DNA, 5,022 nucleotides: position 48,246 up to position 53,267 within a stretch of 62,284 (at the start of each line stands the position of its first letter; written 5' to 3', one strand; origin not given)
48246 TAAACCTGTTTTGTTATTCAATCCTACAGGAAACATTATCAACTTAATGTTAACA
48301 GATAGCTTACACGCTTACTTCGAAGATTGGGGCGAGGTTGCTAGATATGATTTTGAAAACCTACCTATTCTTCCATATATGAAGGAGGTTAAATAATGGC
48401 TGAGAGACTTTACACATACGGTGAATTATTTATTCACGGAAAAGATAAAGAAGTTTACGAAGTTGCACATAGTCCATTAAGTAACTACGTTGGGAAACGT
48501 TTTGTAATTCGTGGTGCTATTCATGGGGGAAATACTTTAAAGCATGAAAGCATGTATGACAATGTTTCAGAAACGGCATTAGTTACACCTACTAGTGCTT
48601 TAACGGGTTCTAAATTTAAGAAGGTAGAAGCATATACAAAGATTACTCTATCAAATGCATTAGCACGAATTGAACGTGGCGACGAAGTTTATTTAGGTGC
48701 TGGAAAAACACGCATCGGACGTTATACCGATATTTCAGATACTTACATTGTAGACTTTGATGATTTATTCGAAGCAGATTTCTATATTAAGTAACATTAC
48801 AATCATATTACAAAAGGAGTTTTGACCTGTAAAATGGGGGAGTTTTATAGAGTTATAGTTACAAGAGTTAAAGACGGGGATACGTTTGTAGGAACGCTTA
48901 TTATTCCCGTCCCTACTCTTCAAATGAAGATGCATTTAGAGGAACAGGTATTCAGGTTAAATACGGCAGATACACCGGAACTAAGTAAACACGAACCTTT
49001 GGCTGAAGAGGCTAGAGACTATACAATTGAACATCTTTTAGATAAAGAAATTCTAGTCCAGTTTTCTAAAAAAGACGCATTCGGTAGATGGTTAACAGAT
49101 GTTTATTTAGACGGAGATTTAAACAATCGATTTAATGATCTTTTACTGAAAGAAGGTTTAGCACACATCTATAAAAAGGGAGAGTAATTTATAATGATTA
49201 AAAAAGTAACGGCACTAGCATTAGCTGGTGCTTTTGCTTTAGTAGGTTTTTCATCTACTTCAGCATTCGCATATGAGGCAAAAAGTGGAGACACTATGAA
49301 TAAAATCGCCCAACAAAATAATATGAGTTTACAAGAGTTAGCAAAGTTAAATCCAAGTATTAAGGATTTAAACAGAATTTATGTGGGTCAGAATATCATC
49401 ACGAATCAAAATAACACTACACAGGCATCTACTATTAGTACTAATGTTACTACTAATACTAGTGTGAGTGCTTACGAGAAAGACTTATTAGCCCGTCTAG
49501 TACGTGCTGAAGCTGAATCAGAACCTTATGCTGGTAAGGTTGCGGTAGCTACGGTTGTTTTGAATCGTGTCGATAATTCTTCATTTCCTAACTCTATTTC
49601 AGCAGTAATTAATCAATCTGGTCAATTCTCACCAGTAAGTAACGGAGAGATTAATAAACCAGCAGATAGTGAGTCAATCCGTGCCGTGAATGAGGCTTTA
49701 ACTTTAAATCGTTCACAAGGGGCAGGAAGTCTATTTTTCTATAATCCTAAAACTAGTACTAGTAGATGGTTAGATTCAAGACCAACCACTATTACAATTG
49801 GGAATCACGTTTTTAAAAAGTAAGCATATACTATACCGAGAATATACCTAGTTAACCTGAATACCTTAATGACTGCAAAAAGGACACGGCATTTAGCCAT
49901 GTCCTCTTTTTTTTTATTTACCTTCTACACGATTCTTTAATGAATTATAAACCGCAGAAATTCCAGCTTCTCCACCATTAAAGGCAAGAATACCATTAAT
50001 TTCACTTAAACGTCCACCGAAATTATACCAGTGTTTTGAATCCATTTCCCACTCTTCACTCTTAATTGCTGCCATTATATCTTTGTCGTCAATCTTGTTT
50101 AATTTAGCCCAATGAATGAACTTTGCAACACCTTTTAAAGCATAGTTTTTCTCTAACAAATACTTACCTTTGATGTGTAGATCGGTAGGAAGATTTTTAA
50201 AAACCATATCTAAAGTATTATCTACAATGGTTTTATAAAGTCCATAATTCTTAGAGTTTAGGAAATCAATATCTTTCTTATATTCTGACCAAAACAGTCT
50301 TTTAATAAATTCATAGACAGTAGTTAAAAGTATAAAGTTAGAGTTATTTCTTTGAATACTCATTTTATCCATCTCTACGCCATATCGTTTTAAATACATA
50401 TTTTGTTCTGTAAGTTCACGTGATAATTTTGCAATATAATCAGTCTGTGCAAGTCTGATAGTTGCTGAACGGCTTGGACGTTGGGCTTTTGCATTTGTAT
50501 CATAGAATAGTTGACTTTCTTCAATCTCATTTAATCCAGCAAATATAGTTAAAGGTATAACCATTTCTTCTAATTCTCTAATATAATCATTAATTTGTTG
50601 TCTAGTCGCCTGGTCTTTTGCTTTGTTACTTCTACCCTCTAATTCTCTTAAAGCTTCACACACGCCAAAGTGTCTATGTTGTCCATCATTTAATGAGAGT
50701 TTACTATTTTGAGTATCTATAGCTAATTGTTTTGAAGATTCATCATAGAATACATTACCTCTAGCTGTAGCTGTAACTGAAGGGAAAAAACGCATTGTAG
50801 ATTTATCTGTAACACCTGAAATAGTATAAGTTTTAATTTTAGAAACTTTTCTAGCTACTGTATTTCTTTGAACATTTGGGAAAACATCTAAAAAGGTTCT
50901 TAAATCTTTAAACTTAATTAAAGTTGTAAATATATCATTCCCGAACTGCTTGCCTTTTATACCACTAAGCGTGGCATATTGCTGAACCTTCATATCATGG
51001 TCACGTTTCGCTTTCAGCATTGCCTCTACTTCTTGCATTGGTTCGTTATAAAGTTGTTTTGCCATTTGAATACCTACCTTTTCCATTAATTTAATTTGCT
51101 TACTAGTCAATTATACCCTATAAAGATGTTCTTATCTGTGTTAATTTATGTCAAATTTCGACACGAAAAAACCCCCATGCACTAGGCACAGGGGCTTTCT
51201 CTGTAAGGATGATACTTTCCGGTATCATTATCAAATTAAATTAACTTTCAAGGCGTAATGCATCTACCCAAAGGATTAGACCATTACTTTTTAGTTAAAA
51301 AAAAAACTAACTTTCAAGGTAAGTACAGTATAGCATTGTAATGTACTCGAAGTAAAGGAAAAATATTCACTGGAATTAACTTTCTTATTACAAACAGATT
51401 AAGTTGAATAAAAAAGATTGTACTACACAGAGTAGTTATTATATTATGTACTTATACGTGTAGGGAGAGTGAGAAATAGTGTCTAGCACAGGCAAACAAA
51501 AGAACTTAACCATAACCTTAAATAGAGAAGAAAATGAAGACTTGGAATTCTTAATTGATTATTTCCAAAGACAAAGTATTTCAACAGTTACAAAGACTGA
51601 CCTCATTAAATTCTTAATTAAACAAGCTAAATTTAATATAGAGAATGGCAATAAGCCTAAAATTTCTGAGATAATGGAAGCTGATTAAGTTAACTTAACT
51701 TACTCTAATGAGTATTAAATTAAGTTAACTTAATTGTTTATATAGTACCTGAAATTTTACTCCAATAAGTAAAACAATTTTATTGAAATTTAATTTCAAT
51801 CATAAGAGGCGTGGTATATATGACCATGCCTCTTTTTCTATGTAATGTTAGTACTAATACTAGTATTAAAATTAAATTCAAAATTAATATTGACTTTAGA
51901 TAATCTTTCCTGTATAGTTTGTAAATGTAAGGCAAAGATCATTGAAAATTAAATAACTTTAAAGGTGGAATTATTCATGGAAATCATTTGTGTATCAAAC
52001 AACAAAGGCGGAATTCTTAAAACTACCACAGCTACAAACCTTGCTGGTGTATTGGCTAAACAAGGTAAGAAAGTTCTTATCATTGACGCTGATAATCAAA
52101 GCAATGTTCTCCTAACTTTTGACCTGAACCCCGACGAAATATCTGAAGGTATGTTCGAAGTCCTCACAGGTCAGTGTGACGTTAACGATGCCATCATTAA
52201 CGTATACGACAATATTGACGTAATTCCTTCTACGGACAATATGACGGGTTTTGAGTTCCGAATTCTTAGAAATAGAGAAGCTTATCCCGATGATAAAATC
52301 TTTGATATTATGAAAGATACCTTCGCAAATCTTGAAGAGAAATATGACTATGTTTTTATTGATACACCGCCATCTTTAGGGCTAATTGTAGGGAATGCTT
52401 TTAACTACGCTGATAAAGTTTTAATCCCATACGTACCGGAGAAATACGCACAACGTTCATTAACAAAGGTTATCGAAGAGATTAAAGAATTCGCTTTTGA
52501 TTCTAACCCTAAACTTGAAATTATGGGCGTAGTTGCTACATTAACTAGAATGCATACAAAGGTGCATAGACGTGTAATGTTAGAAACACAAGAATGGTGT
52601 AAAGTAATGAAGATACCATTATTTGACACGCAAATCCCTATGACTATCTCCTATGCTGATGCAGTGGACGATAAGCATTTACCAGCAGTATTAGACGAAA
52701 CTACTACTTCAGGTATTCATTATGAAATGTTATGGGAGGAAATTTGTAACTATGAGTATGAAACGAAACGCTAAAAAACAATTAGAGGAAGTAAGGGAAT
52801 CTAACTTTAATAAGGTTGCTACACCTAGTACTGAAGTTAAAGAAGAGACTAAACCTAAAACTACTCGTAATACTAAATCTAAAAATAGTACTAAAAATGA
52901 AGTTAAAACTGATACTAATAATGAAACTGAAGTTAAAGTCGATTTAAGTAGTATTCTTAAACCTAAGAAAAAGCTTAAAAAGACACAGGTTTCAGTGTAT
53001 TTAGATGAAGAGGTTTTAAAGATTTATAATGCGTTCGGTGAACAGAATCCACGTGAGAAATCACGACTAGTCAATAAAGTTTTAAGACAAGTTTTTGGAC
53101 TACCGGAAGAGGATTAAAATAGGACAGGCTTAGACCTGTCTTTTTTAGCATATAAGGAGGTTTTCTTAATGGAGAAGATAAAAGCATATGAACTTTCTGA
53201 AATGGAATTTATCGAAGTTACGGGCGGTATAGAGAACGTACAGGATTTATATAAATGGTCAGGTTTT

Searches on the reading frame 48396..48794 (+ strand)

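Call 65: search_protein_families(library=pfam, proteins=[window:48396-48794:+], max_evalue=0.01)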
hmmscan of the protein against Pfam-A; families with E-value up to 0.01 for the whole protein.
window:48396-48794:+ (132 aa): 0 families

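Call 68: search_protein_families(library=phrogs, proteins=[window:48396-48794:+], max_evalue=0.01)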
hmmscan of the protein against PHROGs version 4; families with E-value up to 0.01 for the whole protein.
window:48396-48794:+ (132 aa): 1 family
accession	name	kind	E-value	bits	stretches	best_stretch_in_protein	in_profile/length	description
phrog_21564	-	unknown function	0.003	18.8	0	77-124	12-57/96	-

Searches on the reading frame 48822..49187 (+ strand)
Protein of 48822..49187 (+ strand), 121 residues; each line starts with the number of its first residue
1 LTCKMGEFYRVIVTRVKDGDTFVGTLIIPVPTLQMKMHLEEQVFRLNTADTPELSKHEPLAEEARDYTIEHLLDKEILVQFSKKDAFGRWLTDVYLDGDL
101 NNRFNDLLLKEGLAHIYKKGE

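Call 65: search_protein_families(library=pfam, proteins=[window:48822-49187:+], max_evalue=0.01)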
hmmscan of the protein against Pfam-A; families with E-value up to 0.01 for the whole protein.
window:48822-49187:+ (121 aa): 1 family
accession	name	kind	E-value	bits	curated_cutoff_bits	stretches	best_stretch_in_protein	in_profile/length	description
PF00565.23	SNase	-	3.1e-10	40.9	21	1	44-118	2-78/107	Staphylococcal nuclease homologue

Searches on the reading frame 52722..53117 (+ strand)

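Call 36: search_protein_families(library=phrogs, proteins=[window:52722-53117:+], max_evalue=0.001)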
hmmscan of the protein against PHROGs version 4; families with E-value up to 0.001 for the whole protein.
window:52722-53117:+ (131 aa): 0 families

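Call 37: search_protein_families(library=pfam, proteins=[window:52722-53117:+], max_evalue=0.001)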
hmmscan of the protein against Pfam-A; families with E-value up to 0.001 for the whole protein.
window:52722-53117:+ (131 aa): 0 families

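Call 68: search_protein_families(library=phrogs, proteins=[window:52722-53117:+], max_evalue=0.01)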
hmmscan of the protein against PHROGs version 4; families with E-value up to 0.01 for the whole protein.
window:52722-53117:+ (131 aa): 1 family
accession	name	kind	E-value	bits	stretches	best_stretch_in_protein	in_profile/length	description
phrog_27746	-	unknown function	0.0073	17.4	1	50-124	12-86/120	-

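Call 75: search_protein_families(library=ncbifam, proteins=[window:52722-53117:+], max_evalue=0.01)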
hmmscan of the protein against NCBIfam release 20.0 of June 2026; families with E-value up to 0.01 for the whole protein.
window:52722-53117:+ (131 aa): 0 families

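Call 105: search_protein_families(library=pfam, proteins=[window:52722-53117:+], max_evalue=0.01)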
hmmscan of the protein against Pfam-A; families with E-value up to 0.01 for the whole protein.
window:52722-53117:+ (131 aa): 2 families
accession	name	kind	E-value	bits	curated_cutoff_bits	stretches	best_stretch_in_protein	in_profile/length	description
PF08345.17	YscJ_FliF_C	-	0.0068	17.3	23.8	1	26-113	45-116/147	Flagellar M-ring protein C-terminal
PF14384.12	BrnA_antitoxin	-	0.0086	16.9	26.1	0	67-108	23-55/68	BrnA antitoxin of type II toxin-antitoxin system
